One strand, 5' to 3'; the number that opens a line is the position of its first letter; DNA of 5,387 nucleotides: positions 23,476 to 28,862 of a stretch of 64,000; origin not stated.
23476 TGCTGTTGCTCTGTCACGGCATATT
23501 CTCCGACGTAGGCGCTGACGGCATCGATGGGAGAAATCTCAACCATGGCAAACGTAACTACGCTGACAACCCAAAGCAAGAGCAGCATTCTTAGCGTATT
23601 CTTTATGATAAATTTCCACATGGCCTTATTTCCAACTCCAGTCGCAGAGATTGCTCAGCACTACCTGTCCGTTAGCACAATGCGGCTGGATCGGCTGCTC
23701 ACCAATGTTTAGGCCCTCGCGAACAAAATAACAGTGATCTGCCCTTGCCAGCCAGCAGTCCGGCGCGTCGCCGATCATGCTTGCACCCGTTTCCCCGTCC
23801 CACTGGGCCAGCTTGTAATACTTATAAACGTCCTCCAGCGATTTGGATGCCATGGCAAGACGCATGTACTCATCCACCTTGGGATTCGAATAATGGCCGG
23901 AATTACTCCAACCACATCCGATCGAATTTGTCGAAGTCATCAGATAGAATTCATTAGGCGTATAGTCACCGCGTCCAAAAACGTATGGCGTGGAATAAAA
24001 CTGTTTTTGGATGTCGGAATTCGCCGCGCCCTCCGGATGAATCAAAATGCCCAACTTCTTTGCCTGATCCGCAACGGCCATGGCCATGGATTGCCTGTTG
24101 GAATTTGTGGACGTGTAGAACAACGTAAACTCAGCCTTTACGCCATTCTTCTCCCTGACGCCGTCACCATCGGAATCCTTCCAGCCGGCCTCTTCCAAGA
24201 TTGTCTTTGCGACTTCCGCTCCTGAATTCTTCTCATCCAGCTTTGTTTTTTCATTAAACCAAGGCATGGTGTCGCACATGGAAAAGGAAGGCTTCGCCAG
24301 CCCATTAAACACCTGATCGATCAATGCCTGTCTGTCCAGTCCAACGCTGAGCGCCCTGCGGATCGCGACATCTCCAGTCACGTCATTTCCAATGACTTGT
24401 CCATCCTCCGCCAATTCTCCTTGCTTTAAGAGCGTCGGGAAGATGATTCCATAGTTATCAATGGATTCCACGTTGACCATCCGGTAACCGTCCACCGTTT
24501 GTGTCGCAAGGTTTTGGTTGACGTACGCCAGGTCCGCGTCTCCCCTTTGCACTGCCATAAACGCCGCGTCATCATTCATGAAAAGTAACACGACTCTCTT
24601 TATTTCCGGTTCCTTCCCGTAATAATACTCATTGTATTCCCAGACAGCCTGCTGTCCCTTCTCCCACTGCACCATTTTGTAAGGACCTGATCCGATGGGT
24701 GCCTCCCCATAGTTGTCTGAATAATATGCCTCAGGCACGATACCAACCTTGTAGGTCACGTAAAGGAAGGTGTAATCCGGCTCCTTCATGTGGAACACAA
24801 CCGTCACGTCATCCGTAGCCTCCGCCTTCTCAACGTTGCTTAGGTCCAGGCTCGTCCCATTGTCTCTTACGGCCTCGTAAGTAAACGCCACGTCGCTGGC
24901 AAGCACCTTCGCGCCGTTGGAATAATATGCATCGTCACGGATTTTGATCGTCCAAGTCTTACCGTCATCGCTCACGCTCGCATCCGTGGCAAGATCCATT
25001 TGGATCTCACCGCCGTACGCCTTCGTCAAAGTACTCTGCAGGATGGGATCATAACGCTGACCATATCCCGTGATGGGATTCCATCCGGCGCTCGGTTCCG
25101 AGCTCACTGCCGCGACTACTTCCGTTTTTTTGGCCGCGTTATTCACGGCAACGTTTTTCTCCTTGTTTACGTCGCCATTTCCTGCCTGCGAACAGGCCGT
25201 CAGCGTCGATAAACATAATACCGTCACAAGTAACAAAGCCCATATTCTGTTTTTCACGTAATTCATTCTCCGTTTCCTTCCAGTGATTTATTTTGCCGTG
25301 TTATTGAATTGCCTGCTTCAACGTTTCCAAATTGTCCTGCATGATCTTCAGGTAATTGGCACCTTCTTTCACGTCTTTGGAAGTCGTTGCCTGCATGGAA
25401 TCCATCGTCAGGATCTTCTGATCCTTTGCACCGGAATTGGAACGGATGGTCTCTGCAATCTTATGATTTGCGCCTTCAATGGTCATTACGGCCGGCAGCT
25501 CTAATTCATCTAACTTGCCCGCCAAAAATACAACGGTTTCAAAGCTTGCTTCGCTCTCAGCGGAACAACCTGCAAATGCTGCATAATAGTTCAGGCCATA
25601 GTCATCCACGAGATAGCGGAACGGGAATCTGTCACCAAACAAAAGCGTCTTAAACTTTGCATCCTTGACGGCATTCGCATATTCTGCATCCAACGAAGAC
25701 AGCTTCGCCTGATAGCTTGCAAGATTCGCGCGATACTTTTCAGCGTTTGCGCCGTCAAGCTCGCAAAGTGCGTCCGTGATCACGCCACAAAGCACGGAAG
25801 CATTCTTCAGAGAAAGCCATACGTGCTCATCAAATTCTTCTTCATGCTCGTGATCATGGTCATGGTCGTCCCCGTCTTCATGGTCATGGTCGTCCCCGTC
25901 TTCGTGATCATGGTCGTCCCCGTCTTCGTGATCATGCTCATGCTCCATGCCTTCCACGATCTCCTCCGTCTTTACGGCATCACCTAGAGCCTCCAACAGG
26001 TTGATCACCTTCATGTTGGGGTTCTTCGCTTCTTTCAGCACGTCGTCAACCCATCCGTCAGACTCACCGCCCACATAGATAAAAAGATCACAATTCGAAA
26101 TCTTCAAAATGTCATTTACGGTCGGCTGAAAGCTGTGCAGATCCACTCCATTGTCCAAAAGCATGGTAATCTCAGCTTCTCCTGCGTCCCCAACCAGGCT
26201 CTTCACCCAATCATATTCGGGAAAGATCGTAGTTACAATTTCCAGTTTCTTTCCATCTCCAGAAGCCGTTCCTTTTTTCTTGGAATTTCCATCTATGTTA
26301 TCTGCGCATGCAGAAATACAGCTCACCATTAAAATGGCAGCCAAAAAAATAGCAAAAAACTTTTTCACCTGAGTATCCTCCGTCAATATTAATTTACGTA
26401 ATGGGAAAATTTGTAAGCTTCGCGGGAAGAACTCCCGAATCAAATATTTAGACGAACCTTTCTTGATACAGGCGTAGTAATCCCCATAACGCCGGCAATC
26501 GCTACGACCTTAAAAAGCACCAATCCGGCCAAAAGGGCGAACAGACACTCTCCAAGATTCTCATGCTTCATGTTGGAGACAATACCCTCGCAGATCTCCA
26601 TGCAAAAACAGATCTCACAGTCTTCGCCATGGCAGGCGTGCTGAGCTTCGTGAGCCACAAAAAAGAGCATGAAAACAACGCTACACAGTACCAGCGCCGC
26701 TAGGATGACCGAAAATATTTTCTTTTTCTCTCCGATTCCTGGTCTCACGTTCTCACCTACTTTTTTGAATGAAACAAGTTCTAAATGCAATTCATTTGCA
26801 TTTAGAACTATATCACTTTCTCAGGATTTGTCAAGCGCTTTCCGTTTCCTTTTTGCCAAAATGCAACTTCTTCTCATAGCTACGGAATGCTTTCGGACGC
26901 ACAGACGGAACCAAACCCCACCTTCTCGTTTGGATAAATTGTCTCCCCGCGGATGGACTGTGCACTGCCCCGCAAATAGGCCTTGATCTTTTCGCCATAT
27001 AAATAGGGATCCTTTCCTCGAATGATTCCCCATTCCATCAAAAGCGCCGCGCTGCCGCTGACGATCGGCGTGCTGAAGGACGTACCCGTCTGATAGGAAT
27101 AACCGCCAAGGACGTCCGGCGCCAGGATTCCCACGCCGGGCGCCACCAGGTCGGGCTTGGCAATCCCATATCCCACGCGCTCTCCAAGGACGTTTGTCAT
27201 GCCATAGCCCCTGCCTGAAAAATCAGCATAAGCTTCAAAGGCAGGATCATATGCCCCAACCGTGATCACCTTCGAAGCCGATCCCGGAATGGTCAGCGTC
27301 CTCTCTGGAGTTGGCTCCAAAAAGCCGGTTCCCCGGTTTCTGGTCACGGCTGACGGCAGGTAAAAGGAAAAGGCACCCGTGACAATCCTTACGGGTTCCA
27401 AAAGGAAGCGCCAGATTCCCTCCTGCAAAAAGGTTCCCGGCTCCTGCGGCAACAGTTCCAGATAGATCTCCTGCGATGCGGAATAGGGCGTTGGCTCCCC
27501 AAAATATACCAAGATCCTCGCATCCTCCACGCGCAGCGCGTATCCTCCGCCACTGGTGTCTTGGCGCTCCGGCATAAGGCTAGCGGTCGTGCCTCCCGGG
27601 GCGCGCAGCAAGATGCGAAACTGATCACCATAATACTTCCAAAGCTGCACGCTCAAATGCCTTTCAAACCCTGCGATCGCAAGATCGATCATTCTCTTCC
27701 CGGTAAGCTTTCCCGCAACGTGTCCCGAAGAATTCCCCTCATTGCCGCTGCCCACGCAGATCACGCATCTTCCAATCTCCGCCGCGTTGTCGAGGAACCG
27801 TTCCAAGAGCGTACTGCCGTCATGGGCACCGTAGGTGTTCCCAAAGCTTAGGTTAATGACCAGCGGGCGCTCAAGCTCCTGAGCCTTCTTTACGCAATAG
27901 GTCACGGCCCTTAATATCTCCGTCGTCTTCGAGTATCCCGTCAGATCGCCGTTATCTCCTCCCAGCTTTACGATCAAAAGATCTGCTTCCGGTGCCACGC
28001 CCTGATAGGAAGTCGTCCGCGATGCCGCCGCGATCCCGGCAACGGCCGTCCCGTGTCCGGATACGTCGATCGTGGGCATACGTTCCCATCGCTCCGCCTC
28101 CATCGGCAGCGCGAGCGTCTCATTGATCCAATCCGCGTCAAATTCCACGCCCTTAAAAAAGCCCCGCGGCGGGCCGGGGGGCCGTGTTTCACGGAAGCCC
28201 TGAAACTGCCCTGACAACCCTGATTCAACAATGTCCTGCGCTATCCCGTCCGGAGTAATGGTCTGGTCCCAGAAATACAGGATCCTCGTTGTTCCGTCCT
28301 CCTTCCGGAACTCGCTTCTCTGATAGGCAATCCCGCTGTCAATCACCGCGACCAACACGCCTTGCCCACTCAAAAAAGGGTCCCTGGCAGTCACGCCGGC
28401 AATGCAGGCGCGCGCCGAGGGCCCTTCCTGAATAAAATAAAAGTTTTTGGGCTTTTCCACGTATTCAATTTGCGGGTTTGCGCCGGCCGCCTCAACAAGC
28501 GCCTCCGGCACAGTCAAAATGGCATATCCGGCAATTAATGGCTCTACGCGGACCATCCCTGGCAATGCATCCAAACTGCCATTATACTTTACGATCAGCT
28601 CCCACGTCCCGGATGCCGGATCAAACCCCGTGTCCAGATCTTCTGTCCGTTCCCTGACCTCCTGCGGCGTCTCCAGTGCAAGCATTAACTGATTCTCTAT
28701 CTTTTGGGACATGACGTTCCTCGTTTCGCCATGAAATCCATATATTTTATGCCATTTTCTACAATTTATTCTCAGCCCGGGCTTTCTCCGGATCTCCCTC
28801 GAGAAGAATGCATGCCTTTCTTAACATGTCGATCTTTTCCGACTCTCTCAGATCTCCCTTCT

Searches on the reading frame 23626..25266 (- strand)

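Call 77: search_protein_families(library=pfam, max_evalue=1e-8, proteins=[window:23626-25266:-])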
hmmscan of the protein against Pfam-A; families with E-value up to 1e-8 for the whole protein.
window:23626-25266:- (546 aa): 1 family
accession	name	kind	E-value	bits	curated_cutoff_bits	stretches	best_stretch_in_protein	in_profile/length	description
PF00496.27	SBP_bac_5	-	7.6e-72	242.9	32.4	1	87-419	1-330/368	Bacterial extracellular solute-binding proteins, family 5 Middle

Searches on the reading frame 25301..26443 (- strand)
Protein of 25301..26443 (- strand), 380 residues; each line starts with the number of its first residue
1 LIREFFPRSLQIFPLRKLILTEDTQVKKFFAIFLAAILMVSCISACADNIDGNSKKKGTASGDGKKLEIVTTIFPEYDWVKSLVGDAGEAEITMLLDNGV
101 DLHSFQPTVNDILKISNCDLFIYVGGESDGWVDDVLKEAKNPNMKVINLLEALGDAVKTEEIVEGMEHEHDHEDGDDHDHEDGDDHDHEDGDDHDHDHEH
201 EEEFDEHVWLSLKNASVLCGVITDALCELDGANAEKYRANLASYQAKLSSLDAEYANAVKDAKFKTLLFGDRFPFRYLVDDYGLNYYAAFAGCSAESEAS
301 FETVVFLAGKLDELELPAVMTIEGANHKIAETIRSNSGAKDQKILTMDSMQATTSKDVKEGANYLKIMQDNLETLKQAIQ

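Call 77: search_protein_families(library=pfam, max_evalue=1e-8, proteins=[window:25301-26443:-])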
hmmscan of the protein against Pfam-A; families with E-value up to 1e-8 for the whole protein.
window:25301-26443:- (380 aa): 1 family
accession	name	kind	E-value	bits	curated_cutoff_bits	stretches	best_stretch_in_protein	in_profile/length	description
PF01297.22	ZnuA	-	1.1e-67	228.7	29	1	69-378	1-263/263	Zinc-uptake complex component A periplasmic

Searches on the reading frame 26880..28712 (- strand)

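Call 77: search_protein_families(library=pfam, max_evalue=1e-8, proteins=[window:26880-28712:-])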
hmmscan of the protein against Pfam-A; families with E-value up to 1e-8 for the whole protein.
window:26880-28712:- (610 aa): 2 families
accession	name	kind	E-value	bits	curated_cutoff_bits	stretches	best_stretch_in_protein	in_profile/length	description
PF00082.27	Peptidase_S8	-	4.5e-32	112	21.8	2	116-328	1-160/288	Subtilase family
PF18425.6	CspB_prodomain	-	5.4e-27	94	25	1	3-89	1-89/89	Csp protease B prodomain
